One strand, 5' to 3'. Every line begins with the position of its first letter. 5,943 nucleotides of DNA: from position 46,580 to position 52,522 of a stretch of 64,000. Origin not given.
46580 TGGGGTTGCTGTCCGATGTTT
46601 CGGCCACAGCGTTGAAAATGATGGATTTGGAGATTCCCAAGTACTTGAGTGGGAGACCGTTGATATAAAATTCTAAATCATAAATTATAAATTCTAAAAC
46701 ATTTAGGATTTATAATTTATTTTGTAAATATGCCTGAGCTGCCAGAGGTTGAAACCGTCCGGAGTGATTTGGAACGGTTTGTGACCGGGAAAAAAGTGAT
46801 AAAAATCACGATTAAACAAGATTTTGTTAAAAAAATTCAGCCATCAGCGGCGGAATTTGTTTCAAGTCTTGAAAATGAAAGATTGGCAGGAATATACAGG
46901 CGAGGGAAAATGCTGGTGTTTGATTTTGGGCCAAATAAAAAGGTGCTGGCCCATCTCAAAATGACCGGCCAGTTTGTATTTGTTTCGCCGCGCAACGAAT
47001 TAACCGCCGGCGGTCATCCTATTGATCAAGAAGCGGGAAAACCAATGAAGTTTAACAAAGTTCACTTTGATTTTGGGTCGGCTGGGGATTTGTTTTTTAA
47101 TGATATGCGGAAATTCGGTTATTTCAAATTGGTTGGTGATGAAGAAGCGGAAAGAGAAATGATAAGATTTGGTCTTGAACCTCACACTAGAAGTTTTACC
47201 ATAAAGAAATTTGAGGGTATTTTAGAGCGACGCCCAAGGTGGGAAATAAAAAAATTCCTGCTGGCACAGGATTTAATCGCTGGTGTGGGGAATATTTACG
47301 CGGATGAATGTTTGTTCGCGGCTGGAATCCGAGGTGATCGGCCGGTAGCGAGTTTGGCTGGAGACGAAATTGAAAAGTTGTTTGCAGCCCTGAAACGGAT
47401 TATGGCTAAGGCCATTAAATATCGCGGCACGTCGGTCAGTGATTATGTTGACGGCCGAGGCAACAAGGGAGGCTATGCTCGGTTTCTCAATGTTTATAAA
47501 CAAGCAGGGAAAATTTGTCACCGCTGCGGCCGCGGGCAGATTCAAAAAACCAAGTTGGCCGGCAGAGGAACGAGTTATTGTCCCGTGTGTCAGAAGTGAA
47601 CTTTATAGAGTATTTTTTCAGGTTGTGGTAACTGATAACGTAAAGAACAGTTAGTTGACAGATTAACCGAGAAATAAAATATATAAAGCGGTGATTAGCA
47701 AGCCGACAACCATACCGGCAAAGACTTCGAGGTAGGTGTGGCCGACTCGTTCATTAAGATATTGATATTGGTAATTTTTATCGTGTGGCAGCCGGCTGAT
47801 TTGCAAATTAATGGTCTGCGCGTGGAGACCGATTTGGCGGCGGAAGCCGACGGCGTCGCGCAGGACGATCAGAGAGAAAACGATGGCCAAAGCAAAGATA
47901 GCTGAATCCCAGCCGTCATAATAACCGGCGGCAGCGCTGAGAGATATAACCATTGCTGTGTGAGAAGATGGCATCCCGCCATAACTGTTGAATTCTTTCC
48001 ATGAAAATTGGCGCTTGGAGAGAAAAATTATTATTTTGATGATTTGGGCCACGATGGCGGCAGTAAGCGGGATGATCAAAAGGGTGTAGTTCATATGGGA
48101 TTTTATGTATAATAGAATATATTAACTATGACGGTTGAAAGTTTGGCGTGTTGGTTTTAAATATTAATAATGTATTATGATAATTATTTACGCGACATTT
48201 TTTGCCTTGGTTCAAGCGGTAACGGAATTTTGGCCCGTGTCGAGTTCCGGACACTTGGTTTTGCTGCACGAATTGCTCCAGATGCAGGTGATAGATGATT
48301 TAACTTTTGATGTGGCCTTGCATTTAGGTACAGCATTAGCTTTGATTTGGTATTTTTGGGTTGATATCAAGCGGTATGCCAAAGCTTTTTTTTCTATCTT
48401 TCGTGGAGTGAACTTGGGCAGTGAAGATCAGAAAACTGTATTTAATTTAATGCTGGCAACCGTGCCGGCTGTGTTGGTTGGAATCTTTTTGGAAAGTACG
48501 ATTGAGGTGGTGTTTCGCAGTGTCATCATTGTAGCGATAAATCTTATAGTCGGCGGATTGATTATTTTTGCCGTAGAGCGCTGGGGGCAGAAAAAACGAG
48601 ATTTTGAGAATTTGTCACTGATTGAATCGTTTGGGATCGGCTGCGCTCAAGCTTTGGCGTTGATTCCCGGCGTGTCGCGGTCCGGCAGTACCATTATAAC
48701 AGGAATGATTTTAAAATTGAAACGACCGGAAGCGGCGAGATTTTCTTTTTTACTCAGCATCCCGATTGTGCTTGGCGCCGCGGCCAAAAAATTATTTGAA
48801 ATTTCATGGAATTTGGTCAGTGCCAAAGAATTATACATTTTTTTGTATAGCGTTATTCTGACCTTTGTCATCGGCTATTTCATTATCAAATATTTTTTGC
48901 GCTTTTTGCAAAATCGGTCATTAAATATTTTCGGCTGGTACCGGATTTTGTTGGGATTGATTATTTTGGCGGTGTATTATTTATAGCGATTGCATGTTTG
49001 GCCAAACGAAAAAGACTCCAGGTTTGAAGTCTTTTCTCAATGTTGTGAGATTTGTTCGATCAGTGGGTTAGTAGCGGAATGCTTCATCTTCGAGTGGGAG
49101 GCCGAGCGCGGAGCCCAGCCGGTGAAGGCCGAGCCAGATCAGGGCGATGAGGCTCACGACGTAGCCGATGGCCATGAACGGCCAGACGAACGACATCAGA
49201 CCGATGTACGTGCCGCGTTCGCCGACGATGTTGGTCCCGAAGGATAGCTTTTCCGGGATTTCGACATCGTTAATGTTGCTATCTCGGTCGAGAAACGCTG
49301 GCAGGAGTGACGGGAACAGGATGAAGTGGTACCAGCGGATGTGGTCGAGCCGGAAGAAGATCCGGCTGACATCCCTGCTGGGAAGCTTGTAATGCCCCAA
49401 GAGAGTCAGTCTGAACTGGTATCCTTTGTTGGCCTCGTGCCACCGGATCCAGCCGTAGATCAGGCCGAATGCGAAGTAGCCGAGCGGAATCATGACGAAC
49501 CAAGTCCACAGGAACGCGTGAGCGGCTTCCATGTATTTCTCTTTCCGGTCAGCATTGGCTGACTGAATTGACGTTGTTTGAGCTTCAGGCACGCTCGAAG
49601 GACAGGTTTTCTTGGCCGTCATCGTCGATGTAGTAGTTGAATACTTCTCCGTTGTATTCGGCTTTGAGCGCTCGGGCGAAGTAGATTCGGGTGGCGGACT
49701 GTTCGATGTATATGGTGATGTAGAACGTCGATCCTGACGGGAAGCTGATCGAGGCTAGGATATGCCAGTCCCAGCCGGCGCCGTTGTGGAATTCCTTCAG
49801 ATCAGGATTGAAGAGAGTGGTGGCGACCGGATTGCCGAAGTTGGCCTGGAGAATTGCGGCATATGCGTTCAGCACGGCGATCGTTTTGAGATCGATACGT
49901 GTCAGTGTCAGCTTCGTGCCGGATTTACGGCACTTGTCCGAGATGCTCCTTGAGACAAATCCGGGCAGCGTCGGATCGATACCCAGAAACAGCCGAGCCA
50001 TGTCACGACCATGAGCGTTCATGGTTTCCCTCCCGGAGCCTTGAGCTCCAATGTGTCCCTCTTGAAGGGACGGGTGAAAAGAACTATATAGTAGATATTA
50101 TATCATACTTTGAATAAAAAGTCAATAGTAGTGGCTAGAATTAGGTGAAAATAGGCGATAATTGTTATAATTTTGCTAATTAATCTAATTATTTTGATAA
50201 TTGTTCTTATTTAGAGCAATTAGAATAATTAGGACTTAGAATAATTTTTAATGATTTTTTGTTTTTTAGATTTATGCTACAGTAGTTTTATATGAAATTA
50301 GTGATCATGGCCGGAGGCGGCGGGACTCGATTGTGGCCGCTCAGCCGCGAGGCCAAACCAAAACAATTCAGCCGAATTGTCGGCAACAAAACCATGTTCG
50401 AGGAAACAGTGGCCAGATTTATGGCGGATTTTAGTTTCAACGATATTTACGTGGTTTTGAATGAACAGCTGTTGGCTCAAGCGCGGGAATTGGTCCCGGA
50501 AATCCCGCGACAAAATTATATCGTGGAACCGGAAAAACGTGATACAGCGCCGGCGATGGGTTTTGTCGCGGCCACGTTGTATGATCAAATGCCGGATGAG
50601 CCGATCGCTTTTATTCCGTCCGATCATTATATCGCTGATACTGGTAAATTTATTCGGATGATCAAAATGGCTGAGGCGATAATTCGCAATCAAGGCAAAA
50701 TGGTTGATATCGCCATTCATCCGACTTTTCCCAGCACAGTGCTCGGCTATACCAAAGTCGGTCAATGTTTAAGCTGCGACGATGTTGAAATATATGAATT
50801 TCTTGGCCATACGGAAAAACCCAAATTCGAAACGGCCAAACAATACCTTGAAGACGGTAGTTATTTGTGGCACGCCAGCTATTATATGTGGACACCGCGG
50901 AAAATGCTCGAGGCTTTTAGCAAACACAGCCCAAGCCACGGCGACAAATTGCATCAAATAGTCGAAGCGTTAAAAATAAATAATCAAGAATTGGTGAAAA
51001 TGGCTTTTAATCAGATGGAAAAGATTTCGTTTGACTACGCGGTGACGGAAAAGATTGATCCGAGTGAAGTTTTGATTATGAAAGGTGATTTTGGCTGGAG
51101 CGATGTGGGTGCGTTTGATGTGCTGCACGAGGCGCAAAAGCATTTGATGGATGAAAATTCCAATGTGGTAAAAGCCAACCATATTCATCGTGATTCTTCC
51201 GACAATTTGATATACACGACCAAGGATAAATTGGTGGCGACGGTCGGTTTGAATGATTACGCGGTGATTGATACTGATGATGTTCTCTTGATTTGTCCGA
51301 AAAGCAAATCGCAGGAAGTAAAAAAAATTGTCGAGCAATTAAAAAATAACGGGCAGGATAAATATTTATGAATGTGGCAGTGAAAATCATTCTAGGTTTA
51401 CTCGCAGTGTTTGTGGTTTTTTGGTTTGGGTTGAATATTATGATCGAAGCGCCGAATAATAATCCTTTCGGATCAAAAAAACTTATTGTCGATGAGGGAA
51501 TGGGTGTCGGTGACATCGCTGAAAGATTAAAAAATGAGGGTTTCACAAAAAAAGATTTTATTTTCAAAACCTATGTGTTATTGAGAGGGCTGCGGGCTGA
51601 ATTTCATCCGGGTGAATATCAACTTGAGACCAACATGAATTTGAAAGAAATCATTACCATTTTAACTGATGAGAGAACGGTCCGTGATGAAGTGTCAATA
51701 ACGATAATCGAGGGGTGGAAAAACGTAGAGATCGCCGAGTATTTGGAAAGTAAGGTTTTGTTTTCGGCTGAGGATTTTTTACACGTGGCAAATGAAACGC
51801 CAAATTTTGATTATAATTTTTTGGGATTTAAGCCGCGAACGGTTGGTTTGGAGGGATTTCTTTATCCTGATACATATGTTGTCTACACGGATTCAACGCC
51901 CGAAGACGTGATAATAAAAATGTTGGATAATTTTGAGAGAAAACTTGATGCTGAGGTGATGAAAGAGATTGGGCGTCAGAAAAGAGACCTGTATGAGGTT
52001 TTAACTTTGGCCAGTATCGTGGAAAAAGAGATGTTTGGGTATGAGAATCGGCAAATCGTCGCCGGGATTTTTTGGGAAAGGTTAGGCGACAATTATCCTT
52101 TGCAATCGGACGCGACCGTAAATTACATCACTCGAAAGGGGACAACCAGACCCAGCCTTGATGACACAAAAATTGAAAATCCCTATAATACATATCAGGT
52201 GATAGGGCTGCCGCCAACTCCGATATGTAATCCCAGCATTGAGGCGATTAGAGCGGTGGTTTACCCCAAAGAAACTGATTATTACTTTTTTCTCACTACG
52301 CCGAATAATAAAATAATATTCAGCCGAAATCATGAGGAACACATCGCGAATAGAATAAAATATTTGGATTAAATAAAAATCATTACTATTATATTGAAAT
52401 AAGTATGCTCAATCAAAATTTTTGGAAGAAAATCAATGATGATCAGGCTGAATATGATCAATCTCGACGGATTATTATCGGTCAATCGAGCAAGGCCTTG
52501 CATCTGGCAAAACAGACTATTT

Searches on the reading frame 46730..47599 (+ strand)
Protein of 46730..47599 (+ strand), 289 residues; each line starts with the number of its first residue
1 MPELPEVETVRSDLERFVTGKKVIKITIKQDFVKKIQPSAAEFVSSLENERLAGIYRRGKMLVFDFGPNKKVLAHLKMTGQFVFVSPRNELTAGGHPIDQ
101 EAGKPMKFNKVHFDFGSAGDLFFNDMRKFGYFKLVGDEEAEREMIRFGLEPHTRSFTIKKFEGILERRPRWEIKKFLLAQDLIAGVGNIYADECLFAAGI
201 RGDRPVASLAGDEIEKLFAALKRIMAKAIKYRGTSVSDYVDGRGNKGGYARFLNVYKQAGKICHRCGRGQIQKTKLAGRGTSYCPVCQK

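Call 84: search_protein_families(library=pfam, proteins=[window:46730-47599:+], max_evalue=0.001)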
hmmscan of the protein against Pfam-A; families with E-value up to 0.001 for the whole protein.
window:46730-47599:+ (289 aa): 3 families
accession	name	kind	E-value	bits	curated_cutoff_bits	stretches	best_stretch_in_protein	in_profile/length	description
PF01149.29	Fapy_DNA_glyco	-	2e-29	103.1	25.5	1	1-131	1-116/117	Formamidopyrimidine-DNA glycosylase N-terminal domain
PF06831.19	H2TH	-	3.5e-21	75.4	34.7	1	148-237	2-90/93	Formamidopyrimidine-DNA glycosylase H2TH domain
PF06827.20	zf-FPG_IleRS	-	4.4e-05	23.7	21.3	1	260-289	1-29/30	Zinc finger found in FPG and IleRS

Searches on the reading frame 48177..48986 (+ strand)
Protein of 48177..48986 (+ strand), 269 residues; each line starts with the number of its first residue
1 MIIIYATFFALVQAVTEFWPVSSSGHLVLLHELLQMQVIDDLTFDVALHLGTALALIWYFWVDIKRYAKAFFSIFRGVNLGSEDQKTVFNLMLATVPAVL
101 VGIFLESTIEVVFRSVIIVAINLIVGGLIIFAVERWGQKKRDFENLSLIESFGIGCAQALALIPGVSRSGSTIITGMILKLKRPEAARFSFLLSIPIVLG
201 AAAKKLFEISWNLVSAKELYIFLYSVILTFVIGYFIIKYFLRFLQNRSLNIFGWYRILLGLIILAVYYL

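Call 85: search_protein_families(library=pfam, proteins=[window:48177-48986:+], max_evalue=0.001)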
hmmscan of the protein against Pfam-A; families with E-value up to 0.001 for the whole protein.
window:48177-48986:+ (269 aa): 1 family
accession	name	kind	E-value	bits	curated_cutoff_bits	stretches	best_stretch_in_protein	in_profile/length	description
PF02673.24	BacA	-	2.3e-78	263.9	33.4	1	7-262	2-257/257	Bacitracin resistance protein BacA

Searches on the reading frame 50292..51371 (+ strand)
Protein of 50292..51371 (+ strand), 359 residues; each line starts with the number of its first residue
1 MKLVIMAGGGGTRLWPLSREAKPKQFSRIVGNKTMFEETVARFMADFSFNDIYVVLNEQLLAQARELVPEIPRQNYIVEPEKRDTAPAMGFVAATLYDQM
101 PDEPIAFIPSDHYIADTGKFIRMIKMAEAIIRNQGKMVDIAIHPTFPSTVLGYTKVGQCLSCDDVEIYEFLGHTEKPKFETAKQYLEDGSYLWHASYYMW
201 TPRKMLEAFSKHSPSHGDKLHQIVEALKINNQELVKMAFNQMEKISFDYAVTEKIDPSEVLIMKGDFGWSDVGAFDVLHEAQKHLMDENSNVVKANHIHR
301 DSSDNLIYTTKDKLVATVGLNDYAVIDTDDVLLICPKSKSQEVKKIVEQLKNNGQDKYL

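Call 85: search_protein_families(library=pfam, proteins=[window:50292-51371:+], max_evalue=0.001)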
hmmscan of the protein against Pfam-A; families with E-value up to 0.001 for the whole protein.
window:50292-51371:+ (359 aa): 3 families
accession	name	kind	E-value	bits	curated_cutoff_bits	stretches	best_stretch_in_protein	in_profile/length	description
PF00483.29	NTP_transferase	-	7.7e-36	124.3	21.2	1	4-286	3-243/245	Nucleotidyl transferase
PF22640.1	ManC_GMP_beta-helix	-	9.6e-18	64.3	27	1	296-350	2-55/55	MannoseP isomerase/GMP-like beta-helix domain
PF12804.13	NTP_transf_3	-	1.2e-06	29.2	27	1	4-126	2-110/160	MobA-like NTP transferase domain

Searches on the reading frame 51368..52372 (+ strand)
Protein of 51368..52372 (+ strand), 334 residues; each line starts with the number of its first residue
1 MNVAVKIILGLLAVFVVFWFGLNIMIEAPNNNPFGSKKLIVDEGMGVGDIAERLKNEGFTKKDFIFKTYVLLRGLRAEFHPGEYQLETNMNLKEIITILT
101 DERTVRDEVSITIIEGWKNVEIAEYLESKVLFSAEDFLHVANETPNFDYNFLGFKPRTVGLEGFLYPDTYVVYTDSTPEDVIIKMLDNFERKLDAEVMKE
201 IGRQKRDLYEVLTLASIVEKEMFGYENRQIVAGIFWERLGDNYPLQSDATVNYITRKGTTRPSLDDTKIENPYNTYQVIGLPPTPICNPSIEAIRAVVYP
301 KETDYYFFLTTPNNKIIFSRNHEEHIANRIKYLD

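Call 85: search_protein_families(library=pfam, proteins=[window:51368-52372:+], max_evalue=0.001)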
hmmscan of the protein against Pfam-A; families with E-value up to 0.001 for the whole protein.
window:51368-52372:+ (334 aa): 1 family
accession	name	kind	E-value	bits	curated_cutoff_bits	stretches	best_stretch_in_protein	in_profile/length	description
PF02618.21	YceG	-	2.4e-76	257.2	32.4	1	41-328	3-272/275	YceG-like family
